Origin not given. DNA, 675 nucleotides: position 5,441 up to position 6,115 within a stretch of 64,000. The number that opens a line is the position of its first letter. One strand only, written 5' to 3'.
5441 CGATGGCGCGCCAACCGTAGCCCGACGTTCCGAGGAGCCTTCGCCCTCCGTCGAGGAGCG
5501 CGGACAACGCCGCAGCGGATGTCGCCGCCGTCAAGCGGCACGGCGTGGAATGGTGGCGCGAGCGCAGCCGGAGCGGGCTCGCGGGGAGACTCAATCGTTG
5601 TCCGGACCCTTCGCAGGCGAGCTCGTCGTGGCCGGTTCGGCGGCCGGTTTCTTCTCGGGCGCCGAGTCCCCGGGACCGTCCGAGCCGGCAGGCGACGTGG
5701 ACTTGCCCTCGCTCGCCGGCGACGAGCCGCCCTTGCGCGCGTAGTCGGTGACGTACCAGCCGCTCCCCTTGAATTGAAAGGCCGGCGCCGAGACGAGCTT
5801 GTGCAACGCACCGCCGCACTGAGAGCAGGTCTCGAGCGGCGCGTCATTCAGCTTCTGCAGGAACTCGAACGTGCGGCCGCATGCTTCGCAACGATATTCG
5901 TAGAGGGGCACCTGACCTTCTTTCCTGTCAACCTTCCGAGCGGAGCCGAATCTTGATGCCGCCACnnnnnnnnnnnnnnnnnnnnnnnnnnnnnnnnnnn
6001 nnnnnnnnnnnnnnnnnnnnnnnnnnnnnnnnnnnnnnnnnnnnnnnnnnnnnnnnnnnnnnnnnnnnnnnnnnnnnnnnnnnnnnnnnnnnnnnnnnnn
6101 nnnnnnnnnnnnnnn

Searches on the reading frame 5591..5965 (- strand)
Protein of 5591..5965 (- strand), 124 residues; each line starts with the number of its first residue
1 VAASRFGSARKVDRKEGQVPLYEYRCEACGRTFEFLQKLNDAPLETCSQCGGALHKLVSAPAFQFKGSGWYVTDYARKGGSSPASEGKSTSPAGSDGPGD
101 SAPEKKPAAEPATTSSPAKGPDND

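Call 39: search_protein_families(library=pfam, proteins=[window:5591-5965:-], max_evalue=0.001)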
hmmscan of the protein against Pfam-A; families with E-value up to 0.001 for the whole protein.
window:5591-5965:- (124 aa): 1 family
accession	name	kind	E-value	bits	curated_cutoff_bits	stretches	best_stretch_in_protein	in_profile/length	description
PF09723.15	Zn_ribbon_8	-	7.1e-15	55.2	34.4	1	20-57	2-40/41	Zinc ribbon domain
